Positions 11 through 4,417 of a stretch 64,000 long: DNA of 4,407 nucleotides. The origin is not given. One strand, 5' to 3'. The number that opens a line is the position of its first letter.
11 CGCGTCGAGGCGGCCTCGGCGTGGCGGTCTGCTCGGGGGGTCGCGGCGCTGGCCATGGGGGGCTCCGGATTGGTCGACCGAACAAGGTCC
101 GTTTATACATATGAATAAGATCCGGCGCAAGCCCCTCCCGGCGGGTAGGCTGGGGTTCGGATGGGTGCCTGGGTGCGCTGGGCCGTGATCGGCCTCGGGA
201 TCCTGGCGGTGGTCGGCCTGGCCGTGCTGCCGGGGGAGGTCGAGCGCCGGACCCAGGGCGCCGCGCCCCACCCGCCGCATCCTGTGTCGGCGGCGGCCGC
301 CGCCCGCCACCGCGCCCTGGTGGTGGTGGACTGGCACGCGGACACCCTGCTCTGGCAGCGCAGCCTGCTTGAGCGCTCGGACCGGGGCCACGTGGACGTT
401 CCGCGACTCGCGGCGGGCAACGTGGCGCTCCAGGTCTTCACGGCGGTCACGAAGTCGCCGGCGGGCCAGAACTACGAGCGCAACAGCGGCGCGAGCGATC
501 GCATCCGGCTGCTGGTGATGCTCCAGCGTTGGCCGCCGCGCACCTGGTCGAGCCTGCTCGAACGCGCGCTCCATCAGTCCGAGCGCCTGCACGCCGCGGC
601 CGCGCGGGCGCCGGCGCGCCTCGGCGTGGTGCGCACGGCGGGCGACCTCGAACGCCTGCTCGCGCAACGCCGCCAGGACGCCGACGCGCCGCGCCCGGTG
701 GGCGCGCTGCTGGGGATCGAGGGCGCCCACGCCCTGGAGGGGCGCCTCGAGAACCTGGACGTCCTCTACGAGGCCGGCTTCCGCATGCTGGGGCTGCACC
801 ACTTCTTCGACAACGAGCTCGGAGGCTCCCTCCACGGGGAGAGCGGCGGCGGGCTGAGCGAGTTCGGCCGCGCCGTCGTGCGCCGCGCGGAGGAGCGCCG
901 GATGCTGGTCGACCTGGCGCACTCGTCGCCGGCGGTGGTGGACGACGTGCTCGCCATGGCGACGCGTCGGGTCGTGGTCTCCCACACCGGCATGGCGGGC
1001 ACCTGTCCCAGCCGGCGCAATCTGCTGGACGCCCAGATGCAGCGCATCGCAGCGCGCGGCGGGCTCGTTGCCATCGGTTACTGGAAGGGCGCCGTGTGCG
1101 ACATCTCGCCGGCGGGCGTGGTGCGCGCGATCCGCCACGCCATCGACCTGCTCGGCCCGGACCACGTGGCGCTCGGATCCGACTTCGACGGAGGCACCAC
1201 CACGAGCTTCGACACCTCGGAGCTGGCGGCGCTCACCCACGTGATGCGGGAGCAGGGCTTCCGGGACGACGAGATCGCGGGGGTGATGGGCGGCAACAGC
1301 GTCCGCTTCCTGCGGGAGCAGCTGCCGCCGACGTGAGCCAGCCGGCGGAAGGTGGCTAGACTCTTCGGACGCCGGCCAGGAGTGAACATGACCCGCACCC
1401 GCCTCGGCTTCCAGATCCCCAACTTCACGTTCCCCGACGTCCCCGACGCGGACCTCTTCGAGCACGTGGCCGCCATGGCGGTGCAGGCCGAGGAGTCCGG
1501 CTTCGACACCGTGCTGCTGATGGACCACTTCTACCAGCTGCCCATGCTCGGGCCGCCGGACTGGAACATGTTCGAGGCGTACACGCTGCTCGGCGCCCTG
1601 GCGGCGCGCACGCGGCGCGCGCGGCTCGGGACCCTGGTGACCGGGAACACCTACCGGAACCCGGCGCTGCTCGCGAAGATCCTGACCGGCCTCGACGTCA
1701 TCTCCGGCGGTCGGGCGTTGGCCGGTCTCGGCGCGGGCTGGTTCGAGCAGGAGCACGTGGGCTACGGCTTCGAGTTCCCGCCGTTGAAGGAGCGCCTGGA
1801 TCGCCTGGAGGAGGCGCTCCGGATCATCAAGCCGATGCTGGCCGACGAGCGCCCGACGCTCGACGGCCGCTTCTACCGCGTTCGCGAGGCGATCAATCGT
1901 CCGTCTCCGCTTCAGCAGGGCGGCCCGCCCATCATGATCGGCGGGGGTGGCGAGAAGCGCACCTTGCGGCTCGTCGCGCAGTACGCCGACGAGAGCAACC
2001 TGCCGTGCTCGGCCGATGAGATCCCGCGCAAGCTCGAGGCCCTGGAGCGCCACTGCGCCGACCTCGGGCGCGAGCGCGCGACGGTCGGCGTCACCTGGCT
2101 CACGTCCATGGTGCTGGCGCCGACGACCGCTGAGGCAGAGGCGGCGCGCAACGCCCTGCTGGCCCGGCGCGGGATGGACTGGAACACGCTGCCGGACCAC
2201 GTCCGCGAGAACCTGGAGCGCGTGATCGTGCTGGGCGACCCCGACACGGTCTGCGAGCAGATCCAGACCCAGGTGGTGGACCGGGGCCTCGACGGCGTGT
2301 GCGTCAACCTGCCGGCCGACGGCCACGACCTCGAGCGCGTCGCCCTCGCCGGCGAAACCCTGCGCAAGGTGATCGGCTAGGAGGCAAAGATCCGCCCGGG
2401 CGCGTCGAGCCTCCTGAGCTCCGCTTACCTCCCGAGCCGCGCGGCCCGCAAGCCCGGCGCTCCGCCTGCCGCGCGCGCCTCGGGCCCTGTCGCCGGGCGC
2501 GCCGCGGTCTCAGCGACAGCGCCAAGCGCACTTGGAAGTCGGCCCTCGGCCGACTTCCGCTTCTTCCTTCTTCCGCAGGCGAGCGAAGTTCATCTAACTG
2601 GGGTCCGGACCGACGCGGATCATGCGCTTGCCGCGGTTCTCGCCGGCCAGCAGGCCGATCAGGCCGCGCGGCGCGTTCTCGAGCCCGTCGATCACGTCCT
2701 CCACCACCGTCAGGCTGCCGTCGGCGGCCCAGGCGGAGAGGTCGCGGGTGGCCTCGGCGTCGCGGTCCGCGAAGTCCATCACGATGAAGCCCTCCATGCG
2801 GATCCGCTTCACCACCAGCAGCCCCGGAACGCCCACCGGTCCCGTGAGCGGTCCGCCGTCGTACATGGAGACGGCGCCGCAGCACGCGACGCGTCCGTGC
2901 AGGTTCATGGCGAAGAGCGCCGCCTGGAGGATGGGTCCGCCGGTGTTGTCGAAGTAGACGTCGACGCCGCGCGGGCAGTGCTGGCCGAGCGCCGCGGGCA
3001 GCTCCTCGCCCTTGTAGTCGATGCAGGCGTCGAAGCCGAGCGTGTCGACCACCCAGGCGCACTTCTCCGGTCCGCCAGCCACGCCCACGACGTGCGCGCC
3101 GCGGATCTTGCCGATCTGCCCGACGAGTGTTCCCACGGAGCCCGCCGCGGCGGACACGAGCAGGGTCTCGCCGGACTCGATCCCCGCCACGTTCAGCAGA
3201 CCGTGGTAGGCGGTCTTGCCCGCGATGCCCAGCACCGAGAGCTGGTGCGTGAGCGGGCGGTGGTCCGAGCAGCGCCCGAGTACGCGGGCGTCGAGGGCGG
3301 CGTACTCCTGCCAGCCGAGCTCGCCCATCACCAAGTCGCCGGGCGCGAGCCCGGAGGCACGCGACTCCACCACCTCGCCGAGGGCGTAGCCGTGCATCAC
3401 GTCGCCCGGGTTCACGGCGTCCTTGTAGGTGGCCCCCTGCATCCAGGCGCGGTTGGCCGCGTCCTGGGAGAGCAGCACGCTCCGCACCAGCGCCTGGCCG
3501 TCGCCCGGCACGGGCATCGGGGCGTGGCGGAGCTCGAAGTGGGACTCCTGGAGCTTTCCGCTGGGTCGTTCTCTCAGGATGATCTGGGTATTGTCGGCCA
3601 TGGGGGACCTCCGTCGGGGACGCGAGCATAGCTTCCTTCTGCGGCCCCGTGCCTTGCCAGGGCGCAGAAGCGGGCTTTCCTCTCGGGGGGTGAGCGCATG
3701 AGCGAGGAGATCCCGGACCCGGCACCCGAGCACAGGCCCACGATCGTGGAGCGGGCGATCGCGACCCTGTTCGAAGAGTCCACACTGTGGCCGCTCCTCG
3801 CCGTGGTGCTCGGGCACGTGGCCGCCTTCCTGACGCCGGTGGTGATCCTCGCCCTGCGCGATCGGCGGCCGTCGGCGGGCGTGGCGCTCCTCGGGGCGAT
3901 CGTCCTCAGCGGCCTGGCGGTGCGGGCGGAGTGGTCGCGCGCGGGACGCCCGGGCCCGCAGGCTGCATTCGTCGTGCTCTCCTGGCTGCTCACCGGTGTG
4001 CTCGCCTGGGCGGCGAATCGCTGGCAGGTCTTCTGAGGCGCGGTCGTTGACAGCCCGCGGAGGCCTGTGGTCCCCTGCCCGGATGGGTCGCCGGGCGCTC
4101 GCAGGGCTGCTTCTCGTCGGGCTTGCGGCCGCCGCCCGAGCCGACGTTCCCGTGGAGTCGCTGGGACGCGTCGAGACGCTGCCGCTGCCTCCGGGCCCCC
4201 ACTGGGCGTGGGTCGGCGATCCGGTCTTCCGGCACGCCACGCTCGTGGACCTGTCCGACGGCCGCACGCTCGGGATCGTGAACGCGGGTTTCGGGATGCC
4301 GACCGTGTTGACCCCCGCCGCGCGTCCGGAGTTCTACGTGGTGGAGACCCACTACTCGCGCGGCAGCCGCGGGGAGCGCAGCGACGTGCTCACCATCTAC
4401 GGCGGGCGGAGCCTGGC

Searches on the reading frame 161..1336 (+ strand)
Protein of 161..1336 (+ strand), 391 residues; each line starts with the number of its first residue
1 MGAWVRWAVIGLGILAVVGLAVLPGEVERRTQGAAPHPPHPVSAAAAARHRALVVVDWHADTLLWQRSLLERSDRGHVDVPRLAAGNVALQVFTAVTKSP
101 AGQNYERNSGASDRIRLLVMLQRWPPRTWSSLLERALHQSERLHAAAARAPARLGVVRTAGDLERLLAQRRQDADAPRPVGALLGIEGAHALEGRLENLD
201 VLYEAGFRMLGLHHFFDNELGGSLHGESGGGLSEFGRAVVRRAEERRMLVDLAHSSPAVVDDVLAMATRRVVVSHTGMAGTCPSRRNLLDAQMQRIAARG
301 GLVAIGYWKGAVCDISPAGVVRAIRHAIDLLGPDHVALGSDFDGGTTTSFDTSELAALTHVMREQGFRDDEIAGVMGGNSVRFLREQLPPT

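Call 7: search_protein_families(library=pfam, proteins=[window:161-1336:+], max_evalue=0.001)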
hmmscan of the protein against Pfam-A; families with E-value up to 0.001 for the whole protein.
window:161-1336:+ (391 aa): 2 families
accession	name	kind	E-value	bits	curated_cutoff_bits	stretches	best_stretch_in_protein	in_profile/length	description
PF01244.27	Peptidase_M19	-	3.9e-64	217.2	26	1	49-386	2-319/319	Membrane dipeptidase (Peptidase family M19)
PF04909.20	Amidohydro_2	-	1.9e-08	34.8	26.4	1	162-385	65-288/289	Amidohydrolase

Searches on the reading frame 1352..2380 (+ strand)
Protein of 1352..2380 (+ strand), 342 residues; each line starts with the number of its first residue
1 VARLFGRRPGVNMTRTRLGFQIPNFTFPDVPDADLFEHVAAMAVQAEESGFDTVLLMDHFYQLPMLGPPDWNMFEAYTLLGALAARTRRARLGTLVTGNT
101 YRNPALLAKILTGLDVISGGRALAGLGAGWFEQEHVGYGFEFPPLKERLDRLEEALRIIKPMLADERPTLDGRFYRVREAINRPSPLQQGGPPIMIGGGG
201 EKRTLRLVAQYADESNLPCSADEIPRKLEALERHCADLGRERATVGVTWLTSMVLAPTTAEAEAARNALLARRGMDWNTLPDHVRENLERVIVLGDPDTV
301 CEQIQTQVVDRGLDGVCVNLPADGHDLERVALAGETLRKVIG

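Call 7: search_protein_families(library=pfam, proteins=[window:1352-2380:+], max_evalue=0.001)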
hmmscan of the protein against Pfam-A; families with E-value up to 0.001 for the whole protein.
window:1352-2380:+ (342 aa): 1 family
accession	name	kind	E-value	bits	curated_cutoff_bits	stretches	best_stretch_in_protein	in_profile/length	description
PF00296.26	Bac_luciferase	-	2.2e-47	162.4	27.9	1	29-314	14-313/314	Luciferase-like monooxygenase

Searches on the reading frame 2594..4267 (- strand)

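Call 7: search_protein_families(library=pfam, proteins=[window:2594-4267:-], max_evalue=0.001)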
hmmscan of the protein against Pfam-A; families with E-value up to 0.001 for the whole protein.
window:2594-4267:- (557 aa): 3 families
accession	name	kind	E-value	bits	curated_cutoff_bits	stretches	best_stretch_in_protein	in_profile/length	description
PF16884.10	ADH_N_2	-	1.4e-27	96.1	31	1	228-328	2-103/108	N-terminal domain of oxidoreductase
PF00107.32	ADH_zinc_N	-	1.8e-18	67.2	31.8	1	378-501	2-119/129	Zinc-binding dehydrogenase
PF13602.12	ADH_zinc_N_2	-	2.2e-08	35.5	27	1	410-547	1-131/134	Zinc-binding dehydrogenase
